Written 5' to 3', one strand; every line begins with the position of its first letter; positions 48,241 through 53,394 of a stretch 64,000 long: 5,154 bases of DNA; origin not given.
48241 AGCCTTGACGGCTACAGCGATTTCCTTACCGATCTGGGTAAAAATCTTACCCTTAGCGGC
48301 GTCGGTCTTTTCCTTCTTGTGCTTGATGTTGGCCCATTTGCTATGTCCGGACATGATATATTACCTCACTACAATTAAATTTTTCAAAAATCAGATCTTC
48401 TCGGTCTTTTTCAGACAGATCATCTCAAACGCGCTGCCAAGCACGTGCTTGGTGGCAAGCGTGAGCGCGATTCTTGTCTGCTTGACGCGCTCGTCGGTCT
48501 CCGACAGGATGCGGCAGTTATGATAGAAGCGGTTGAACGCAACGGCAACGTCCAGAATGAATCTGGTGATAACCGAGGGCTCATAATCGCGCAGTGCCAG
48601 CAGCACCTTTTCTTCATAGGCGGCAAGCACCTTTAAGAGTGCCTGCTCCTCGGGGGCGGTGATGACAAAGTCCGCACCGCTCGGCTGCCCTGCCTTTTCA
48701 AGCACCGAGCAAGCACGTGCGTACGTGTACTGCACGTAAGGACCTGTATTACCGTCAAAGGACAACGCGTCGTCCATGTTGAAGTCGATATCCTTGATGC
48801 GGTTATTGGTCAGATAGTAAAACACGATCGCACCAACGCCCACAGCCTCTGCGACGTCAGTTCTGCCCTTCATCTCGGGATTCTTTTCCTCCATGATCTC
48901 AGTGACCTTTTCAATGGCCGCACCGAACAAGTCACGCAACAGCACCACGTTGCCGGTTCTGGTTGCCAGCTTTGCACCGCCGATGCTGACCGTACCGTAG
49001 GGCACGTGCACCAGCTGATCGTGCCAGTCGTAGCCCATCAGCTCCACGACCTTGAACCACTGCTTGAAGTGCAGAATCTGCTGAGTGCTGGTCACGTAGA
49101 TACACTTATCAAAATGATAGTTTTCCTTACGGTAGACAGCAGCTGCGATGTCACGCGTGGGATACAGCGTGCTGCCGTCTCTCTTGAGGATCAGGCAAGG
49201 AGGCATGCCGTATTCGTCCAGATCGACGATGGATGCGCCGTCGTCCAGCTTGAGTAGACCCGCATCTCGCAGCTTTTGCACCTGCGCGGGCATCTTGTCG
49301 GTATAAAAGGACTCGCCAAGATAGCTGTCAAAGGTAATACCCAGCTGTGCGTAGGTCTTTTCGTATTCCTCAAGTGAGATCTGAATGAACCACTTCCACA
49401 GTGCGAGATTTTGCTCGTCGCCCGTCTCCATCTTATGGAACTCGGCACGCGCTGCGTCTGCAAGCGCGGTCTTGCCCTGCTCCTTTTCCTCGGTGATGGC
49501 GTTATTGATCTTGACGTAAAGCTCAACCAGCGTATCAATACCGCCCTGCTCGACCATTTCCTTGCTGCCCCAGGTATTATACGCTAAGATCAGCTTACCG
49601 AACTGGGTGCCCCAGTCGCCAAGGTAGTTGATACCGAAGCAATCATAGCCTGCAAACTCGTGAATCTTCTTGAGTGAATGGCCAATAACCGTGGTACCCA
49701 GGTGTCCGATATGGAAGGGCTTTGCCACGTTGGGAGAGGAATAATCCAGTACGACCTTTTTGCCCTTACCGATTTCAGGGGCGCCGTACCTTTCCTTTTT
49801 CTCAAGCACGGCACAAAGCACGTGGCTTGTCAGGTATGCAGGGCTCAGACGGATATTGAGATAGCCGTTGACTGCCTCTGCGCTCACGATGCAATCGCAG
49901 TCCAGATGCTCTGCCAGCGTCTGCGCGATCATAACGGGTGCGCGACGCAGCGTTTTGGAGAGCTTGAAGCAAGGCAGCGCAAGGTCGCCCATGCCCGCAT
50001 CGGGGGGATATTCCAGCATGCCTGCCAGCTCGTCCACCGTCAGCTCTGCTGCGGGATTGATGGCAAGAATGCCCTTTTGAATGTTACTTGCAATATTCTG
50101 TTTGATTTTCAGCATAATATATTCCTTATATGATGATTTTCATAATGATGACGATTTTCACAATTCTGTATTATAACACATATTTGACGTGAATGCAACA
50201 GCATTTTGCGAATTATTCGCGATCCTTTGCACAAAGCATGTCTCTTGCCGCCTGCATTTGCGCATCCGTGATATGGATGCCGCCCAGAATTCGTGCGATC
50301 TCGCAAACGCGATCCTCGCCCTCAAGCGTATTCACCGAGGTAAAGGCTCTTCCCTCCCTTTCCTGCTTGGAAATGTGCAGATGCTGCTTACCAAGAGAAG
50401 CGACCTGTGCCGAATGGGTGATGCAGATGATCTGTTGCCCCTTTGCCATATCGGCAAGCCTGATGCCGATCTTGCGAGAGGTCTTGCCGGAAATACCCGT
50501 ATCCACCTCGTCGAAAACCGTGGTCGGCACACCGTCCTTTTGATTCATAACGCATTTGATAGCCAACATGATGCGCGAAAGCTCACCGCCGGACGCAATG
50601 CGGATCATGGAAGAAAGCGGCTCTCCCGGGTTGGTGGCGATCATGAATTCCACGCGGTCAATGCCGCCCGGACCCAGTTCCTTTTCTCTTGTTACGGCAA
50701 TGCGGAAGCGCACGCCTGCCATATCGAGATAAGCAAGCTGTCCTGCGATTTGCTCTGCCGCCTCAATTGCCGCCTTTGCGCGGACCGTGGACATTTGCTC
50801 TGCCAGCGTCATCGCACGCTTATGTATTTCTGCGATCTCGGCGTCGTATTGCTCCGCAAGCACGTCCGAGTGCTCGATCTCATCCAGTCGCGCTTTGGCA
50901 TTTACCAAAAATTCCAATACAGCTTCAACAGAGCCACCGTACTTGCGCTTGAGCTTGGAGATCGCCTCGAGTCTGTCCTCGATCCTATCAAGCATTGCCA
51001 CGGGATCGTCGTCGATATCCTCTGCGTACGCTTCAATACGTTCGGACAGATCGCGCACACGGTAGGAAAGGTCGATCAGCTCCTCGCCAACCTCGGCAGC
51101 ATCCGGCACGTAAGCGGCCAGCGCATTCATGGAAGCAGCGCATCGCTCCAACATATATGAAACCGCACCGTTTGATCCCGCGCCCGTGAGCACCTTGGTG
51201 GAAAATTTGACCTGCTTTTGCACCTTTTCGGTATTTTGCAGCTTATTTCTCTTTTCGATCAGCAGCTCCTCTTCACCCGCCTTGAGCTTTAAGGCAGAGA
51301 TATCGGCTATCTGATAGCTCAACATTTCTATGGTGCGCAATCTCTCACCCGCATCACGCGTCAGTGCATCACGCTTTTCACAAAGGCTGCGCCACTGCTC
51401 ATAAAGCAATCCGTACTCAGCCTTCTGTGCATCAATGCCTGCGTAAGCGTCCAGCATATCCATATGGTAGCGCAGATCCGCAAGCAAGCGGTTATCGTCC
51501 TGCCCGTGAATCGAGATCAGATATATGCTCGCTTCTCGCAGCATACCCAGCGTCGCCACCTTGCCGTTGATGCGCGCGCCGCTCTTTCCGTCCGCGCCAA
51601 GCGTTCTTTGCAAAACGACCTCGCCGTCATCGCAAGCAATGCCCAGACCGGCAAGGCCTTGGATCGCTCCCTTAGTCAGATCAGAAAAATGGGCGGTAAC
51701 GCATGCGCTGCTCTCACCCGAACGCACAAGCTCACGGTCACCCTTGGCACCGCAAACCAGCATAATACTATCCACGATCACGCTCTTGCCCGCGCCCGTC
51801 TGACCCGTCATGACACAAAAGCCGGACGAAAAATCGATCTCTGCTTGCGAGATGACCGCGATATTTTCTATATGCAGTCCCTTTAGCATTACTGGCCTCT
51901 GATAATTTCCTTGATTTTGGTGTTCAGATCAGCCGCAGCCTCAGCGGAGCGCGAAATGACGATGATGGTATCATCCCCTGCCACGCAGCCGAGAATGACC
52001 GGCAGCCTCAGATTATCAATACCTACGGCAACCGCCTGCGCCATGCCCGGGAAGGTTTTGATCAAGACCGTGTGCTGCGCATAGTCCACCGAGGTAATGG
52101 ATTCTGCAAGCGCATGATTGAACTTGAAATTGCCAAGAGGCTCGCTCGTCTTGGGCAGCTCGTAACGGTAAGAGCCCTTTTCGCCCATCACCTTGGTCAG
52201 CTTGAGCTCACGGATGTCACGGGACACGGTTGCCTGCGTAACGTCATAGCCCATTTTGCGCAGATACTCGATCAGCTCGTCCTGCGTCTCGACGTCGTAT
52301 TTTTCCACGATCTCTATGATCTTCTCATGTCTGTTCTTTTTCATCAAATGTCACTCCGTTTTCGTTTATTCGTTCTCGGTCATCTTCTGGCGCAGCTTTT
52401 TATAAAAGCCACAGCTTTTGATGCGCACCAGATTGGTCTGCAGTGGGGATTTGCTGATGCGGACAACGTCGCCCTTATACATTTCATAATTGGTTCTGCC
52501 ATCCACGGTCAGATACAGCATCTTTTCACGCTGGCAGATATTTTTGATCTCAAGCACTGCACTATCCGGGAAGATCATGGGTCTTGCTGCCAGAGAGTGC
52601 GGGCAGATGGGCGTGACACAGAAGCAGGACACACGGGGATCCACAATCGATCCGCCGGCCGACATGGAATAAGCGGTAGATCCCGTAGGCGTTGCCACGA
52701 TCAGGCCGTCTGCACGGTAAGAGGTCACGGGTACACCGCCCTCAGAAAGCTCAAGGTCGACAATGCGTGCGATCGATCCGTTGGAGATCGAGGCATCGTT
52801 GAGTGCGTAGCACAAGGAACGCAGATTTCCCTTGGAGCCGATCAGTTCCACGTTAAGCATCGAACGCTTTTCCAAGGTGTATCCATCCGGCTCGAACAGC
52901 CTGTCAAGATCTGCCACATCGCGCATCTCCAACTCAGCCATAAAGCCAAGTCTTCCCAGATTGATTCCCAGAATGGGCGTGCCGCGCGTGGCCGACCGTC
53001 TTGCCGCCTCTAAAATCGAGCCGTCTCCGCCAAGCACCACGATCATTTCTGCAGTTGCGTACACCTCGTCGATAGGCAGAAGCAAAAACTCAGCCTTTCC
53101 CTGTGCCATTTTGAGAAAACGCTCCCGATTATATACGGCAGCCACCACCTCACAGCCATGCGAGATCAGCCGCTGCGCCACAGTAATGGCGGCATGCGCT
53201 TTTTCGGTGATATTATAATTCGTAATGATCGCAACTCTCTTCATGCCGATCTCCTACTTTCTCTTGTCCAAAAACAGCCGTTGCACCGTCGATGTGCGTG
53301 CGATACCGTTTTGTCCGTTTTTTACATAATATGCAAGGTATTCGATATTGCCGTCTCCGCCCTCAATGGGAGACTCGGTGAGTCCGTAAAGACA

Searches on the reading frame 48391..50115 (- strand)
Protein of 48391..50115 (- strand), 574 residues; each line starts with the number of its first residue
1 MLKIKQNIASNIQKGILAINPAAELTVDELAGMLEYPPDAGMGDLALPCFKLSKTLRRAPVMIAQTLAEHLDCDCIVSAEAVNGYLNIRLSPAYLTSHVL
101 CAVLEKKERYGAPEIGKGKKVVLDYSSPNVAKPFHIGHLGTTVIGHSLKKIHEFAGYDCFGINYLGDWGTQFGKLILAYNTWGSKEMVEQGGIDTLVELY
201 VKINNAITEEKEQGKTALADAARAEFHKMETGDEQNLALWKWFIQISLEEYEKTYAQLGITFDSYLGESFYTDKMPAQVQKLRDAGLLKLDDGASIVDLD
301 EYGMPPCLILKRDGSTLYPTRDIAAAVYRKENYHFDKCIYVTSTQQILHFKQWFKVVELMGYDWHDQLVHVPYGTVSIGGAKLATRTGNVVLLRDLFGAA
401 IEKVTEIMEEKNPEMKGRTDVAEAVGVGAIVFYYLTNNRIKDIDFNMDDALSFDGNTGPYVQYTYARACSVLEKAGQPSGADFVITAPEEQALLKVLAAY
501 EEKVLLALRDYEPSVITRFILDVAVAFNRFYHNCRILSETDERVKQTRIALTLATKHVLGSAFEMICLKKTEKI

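Call 11: search_protein_families(library=pfam, proteins=[window:48391-50115:-], max_evalue=0.001)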
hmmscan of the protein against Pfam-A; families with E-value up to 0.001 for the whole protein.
window:48391-50115:- (574 aa): 3 families
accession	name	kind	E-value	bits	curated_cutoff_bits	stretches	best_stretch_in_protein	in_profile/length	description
PF00750.26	tRNA-synt_1d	-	3.5e-91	306.2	23.3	1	102-446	4-348/349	tRNA synthetases class I (R), catalytic domain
PF05746.21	DALR_1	-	2.5e-24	86.1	22.3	1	461-573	1-116/117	DALR anticodon binding domain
PF03485.21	Arg_tRNA_synt_N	-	1.1e-12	48.8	21.5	1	5-90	4-85/85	Arginyl tRNA synthetase N terminal domain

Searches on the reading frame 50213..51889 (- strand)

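Call 11: search_protein_families(library=pfam, proteins=[window:50213-51889:-], max_evalue=0.001)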
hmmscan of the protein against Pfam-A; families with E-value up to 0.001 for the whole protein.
window:50213-51889:- (558 aa): 3 families
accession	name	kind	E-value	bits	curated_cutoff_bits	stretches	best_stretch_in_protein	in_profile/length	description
PF02463.25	SMC_N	-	1.9e-19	70.4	40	1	2-511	2-216/220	RecF/RecN/SMC N terminal domain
PF13476.12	AAA_23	-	5.9e-10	40.5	27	1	5-87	2-69/201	AAA domain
PF13555.12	AAA_29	-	0.00018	21.6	27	1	11-45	10-45/61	P-loop containing region of AAA domain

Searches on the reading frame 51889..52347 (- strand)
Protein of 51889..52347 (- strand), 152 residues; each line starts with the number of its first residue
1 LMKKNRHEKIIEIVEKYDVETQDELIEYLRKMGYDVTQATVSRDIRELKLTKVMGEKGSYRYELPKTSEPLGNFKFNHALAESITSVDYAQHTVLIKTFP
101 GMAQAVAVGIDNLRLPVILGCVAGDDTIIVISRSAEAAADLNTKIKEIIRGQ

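Call 11: search_protein_families(library=pfam, proteins=[window:51889-52347:-], max_evalue=0.001)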
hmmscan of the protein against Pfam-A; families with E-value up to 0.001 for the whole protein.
window:51889-52347:- (152 aa): 2 families
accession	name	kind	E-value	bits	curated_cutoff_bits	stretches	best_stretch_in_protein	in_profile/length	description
PF02863.23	Arg_repressor_C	-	5.5e-25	87.4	25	1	80-146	1-67/68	Arginine repressor, C-terminal domain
PF01316.27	Arg_repressor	-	1.2e-24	86.2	27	1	1-67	1-67/70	Arginine repressor, DNA binding domain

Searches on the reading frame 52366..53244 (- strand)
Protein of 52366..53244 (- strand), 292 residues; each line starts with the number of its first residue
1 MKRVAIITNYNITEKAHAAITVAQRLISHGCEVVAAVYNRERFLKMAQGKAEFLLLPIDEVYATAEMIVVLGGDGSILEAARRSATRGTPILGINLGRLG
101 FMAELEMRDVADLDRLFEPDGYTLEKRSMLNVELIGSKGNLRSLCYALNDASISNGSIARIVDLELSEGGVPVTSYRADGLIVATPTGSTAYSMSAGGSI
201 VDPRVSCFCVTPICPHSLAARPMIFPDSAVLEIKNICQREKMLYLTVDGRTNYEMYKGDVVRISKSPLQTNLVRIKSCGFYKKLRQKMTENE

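Call 11: search_protein_families(library=pfam, proteins=[window:52366-53244:-], max_evalue=0.001)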
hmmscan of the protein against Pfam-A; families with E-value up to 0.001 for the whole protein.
window:52366-53244:- (292 aa): 2 families
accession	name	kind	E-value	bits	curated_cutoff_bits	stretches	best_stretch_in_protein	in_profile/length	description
PF20143.4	NAD_kinase_C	-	8.5e-36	122.9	23.7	1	148-274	1-125/126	ATP-NAD kinase C-terminal domain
PF01513.26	NAD_kinase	-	1e-14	55.4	25.5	1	4-116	1-125/130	ATP-NAD kinase N-terminal domain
